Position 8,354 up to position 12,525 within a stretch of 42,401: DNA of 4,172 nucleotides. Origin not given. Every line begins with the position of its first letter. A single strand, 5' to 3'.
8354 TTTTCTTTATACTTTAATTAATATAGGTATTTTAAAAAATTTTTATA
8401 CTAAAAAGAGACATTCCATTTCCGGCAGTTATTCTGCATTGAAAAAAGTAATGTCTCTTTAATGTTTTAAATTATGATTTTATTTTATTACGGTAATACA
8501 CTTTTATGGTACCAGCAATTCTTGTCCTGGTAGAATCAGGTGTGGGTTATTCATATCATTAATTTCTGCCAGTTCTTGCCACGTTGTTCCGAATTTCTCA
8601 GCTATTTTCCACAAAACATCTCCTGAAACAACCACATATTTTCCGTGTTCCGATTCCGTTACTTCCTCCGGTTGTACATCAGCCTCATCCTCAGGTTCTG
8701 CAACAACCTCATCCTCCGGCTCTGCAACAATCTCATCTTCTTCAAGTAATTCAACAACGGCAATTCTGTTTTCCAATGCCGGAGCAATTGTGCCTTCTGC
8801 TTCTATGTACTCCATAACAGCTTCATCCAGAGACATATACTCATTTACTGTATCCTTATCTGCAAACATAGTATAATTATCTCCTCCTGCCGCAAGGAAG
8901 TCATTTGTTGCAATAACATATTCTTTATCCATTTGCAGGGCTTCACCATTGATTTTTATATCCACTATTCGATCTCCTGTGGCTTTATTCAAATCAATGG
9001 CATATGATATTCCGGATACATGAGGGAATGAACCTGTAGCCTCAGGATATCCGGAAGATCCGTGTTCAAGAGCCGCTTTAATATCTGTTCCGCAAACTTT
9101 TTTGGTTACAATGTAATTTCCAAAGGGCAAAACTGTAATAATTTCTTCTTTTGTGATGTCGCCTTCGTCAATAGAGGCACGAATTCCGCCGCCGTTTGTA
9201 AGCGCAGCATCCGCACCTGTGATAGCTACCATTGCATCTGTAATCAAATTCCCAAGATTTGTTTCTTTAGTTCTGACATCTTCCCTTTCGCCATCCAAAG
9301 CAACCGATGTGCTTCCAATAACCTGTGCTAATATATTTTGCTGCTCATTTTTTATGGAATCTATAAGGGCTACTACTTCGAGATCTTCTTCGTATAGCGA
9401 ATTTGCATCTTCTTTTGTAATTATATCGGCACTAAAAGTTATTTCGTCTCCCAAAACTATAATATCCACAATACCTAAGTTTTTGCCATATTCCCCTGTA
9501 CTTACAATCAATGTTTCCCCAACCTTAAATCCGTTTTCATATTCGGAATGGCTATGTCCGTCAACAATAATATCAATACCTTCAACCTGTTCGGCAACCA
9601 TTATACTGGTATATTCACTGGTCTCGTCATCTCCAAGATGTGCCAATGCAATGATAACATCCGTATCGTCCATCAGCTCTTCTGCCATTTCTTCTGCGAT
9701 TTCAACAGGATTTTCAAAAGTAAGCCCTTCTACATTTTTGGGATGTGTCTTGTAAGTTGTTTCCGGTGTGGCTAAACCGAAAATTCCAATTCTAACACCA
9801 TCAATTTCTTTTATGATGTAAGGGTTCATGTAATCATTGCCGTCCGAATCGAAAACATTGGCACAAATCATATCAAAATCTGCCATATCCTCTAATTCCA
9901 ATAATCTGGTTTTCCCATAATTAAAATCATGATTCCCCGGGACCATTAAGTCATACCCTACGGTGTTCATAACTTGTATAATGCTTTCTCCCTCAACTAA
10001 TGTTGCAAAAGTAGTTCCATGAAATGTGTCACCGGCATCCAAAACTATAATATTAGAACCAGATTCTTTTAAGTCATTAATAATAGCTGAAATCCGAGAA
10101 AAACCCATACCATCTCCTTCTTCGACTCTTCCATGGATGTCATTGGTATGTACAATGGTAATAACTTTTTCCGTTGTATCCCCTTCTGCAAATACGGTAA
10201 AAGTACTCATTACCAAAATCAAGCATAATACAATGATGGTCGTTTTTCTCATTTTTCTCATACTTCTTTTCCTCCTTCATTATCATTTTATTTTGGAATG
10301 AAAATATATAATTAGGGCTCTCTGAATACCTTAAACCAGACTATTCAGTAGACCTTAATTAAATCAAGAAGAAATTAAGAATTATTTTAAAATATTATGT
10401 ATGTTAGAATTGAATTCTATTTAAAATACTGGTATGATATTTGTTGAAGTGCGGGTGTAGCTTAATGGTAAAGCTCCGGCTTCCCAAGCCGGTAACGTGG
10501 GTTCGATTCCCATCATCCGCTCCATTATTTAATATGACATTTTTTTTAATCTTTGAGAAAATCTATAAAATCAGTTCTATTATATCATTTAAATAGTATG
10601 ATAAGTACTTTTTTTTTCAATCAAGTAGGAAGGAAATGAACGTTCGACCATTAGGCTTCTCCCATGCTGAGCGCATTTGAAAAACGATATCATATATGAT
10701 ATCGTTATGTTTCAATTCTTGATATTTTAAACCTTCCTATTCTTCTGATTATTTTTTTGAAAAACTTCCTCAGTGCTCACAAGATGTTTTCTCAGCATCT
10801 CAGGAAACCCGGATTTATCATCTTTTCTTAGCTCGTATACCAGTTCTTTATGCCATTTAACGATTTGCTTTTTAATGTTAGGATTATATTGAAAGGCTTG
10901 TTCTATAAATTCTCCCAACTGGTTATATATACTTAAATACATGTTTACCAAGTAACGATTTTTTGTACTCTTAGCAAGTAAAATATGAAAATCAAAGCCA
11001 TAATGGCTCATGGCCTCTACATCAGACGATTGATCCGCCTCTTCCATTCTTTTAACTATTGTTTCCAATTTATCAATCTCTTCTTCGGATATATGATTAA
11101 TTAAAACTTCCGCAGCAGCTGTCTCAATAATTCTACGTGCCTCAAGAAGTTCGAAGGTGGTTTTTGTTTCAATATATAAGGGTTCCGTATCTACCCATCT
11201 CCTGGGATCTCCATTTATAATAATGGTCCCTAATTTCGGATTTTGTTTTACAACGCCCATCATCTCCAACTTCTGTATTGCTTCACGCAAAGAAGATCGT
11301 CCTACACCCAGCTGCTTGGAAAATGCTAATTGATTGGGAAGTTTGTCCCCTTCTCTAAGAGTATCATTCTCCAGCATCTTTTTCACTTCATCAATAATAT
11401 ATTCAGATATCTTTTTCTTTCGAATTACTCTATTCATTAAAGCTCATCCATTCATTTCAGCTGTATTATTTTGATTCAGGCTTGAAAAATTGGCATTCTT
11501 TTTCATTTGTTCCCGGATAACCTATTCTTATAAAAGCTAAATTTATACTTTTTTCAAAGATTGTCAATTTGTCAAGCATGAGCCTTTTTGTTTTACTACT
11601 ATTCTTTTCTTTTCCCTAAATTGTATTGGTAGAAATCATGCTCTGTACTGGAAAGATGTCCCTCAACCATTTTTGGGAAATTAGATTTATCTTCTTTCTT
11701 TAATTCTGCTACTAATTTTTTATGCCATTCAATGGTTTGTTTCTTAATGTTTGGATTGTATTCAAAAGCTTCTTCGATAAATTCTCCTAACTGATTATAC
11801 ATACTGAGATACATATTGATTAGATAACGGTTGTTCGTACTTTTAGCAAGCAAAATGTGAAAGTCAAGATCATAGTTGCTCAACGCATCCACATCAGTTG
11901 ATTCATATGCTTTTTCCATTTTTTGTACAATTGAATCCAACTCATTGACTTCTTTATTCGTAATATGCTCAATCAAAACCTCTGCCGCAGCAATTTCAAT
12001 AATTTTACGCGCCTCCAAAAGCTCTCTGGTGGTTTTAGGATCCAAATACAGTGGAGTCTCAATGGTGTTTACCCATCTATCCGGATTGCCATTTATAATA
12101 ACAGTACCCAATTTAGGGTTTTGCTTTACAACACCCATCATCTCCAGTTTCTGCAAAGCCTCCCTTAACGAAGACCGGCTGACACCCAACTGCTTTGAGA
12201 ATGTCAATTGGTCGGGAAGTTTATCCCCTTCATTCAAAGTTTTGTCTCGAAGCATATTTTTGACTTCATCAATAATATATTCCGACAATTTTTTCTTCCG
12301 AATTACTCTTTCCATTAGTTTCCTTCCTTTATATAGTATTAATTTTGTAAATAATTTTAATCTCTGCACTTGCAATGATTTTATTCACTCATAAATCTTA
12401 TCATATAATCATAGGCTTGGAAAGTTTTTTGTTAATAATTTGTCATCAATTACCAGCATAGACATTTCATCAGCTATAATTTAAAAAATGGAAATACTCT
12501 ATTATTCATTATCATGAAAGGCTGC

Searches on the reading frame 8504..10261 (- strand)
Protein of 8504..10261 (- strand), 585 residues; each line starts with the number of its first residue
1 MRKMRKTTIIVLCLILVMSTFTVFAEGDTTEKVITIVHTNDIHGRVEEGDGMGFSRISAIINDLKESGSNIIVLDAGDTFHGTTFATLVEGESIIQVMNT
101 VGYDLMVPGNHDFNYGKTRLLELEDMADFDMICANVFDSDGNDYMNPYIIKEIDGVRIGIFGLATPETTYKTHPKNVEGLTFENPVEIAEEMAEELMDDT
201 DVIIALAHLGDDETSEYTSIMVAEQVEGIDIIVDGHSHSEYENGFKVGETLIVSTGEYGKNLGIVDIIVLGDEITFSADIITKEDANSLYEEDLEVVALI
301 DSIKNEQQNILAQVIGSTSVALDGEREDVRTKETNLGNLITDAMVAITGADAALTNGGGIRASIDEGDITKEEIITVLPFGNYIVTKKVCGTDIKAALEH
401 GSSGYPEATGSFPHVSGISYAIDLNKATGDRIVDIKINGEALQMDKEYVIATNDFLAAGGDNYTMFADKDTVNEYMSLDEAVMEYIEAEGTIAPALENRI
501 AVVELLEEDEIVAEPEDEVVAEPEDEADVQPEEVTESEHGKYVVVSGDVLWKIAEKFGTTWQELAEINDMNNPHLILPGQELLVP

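Call 17: search_protein_families(library=pfam, proteins=[window:8504-10261:-], max_evalue=0.00001)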
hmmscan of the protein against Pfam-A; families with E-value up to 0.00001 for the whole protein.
window:8504-10261:- (585 aa): 3 families
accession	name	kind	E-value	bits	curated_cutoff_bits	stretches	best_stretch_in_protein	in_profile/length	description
PF02872.23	5_nucleotid_C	-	3.7e-50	170.5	23.6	1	314-467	1-157/158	5'-nucleotidase, C-terminal domain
PF00149.33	Metallophos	-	5e-16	60.1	21.5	1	35-239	2-190/191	Calcineurin-like phosphoesterase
PF01476.26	LysM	-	2.5e-15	56.6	20.9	1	542-585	1-43/43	LysM domain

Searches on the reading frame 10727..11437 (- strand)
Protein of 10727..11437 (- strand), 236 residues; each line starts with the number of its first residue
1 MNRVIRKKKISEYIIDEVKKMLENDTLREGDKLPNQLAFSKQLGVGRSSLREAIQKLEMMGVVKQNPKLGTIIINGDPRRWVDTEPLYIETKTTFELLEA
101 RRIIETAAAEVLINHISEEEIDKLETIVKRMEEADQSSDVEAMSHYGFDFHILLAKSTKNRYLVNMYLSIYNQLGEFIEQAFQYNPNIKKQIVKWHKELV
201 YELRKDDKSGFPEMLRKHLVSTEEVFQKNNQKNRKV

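Call 17: search_protein_families(library=pfam, proteins=[window:10727-11437:-], max_evalue=0.00001)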
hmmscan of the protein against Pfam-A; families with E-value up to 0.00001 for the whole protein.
window:10727-11437:- (236 aa): 2 families
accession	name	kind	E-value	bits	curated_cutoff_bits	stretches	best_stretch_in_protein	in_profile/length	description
PF07729.17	FCD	-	3e-22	79.8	24.3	1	96-219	1-123/125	FCD domain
PF00392.27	GntR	-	3.7e-11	42.9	27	1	12-72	3-63/64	Bacterial regulatory proteins, gntR family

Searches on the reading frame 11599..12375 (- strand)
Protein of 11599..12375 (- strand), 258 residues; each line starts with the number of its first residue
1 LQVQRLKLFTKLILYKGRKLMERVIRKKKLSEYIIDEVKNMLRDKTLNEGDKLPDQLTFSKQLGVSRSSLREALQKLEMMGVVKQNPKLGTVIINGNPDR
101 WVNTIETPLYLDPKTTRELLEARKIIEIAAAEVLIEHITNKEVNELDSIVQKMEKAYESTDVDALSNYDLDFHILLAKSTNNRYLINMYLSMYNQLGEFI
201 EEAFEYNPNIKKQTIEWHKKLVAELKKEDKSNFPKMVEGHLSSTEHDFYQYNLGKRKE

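Call 17: search_protein_families(library=pfam, proteins=[window:11599-12375:-], max_evalue=0.00001)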
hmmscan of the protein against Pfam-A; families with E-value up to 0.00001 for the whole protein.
window:11599-12375:- (258 aa): 2 families
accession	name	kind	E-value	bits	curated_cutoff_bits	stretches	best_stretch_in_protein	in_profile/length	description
PF07729.17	FCD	-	5e-22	79.1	24.3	1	118-241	1-123/125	FCD domain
PF00392.27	GntR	-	1.4e-12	47.5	27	1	31-93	2-64/64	Bacterial regulatory proteins, gntR family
